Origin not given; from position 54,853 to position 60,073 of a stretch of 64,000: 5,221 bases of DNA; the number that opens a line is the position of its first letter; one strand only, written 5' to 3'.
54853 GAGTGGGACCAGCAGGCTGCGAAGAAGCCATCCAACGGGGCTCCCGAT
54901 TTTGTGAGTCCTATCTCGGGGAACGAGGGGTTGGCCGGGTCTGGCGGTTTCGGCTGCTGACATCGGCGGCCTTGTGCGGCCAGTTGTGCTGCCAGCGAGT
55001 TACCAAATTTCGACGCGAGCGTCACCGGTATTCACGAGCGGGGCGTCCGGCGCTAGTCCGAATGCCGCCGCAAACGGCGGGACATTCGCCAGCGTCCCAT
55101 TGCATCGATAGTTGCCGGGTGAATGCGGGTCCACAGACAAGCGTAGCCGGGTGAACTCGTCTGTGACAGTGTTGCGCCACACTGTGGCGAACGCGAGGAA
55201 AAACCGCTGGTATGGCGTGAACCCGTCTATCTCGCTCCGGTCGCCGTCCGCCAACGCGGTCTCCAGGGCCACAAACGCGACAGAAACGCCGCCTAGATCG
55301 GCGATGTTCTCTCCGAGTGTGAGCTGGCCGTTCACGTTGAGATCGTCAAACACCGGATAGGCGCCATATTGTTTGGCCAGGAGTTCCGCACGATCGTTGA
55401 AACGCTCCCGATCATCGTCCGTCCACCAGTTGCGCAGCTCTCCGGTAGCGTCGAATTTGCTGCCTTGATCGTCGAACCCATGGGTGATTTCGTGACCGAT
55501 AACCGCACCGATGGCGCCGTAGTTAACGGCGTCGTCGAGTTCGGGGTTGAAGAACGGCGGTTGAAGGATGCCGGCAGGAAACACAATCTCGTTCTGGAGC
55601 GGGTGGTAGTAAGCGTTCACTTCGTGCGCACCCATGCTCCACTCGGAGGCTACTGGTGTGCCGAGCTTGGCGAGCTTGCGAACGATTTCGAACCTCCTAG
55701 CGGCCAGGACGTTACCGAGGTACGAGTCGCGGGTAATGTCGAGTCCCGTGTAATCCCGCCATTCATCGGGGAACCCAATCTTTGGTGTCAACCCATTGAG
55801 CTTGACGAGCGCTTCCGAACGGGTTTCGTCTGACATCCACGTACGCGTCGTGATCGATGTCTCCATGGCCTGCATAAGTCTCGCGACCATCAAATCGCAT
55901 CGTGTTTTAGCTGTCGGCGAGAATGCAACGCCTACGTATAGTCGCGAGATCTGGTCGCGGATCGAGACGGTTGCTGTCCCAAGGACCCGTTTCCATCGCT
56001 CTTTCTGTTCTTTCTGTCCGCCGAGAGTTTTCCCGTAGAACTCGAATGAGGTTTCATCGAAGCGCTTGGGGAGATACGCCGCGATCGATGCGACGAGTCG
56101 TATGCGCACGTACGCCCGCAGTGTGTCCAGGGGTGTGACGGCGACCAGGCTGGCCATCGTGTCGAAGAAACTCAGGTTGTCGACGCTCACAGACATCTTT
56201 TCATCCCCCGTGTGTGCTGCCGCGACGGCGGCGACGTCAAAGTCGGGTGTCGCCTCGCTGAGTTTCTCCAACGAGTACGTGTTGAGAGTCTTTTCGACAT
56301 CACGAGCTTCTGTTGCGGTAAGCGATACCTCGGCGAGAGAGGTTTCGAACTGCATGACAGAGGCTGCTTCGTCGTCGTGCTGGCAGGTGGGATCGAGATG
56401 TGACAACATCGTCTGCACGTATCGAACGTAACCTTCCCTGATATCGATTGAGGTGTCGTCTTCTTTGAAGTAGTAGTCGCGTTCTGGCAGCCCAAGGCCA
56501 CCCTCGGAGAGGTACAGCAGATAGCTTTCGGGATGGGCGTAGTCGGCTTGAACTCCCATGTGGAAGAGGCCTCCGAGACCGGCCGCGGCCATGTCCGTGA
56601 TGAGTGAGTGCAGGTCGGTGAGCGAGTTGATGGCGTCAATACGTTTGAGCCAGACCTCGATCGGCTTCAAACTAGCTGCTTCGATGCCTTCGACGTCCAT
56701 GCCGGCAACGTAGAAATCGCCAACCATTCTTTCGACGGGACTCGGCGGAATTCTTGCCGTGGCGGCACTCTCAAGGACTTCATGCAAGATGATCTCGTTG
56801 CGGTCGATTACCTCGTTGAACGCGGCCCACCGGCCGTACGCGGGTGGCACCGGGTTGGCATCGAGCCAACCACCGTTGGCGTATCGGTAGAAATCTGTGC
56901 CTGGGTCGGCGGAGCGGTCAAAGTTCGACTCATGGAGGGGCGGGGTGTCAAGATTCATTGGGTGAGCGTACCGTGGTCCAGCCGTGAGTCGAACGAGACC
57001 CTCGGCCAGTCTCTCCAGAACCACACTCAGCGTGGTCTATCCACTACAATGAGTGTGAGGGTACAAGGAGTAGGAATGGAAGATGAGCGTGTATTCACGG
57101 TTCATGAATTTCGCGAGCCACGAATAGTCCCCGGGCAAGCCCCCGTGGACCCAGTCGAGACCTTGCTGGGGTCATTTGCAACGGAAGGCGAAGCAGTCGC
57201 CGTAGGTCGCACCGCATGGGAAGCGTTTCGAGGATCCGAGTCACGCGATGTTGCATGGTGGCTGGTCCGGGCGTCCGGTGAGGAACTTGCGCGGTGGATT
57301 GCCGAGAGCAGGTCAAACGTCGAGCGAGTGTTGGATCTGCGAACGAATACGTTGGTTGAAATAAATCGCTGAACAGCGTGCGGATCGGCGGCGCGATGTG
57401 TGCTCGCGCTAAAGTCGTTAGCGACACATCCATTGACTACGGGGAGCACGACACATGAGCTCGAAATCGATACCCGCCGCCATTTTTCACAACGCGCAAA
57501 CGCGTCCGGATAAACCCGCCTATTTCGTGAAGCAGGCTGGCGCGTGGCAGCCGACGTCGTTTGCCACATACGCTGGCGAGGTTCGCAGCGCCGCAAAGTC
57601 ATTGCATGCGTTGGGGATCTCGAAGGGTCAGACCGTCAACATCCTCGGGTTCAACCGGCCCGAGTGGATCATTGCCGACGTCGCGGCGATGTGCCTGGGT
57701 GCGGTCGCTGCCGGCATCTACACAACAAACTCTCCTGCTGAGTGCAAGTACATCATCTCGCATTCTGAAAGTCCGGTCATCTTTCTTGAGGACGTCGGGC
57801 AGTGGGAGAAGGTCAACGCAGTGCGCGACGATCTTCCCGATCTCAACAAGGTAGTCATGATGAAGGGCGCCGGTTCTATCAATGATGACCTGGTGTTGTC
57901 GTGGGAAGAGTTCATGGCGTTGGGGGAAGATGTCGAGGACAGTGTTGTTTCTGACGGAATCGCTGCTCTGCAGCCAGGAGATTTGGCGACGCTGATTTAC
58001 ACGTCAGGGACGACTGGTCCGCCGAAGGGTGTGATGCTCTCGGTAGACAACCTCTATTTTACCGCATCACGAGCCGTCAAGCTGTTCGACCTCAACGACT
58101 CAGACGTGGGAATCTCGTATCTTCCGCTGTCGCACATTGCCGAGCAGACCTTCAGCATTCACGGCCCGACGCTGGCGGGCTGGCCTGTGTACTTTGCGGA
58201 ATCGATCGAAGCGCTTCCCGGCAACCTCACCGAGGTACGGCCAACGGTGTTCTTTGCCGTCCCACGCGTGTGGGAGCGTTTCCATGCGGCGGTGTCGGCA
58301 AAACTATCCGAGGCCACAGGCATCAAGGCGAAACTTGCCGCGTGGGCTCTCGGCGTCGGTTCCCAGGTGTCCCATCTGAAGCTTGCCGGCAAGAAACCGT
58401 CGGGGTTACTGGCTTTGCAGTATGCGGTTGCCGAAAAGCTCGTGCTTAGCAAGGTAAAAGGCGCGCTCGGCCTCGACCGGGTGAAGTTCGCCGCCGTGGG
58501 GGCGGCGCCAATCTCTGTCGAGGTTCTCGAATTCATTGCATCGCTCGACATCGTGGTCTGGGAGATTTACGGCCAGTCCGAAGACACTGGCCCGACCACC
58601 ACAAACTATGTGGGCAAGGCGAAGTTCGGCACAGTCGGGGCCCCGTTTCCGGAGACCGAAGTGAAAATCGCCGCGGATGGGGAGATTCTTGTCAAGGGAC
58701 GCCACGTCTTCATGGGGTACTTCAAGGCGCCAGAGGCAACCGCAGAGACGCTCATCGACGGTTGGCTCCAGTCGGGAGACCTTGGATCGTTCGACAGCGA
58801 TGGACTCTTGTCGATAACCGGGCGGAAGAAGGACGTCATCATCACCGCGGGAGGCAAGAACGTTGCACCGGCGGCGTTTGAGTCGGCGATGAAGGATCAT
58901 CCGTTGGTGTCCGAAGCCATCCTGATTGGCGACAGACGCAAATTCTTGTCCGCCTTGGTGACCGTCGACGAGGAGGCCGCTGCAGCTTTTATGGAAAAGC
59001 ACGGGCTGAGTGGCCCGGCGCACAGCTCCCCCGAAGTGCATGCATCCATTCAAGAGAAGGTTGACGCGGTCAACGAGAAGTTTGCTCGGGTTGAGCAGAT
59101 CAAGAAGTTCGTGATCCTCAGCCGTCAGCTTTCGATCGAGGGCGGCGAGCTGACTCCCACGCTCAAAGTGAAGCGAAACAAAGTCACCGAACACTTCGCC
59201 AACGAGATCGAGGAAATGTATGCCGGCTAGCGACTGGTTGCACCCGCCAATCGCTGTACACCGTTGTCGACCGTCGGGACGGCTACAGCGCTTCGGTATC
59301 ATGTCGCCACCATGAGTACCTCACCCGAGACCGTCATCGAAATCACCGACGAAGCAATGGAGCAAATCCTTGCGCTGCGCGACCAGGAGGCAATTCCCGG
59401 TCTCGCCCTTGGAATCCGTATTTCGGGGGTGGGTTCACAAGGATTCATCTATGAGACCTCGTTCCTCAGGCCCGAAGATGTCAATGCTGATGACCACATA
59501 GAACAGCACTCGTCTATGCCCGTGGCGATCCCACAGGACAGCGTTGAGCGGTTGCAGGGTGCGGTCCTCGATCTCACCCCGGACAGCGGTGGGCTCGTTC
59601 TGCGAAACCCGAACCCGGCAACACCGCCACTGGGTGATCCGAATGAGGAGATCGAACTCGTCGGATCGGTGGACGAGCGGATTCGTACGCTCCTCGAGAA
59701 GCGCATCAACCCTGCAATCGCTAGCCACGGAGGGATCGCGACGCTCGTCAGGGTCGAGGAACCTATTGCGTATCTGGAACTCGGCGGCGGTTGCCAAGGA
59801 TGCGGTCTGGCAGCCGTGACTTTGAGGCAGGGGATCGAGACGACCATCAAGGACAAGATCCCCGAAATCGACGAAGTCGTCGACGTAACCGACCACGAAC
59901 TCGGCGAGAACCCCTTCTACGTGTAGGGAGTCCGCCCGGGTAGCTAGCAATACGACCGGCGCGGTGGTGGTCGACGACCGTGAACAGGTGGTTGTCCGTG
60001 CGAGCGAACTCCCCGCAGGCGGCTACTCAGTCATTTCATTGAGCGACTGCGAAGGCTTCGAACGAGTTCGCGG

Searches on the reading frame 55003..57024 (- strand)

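Call 25: search_protein_families(library=pfam, proteins=[window:55003-57024:-], max_evalue=0.001)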
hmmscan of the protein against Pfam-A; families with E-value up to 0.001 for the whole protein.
window:55003-57024:- (674 aa): 2 families
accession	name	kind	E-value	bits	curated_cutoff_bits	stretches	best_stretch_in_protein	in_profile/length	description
PF05649.18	Peptidase_M13_N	-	7.2e-101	338.8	32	1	41-419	1-381/381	Peptidase family M13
PF01431.27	Peptidase_M13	-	3.2e-68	229.8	24.5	1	470-666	1-200/205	Peptidase family M13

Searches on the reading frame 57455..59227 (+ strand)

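Call 25: search_protein_families(library=pfam, proteins=[window:57455-59227:+], max_evalue=0.001)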
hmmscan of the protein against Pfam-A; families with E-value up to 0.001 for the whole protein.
window:57455-59227:+ (591 aa): 2 families
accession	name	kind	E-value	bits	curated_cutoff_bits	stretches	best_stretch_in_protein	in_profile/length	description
PF00501.34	AMP-binding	-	9.7e-69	232.4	29.9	1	11-423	2-384/384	AMP-binding enzyme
PF23562.2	AMP-binding_C_3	-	3.6e-15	56.9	20.8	1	460-590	2-121/124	AMP-binding enzyme C-terminal domain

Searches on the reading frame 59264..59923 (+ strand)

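Call 25: search_protein_families(library=pfam, proteins=[window:59264-59923:+], max_evalue=0.001)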
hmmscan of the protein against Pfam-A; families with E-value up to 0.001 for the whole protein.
window:59264-59923:+ (220 aa): 2 families
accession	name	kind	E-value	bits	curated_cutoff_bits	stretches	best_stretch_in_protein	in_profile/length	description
PF01106.22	NifU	-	3.3e-20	72.4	27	1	140-206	1-67/67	NifU-like domain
PF01521.26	Fe-S_biosyn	-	1.9e-06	28.5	26.3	1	25-118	3-100/110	Iron-sulphur cluster biosynthesis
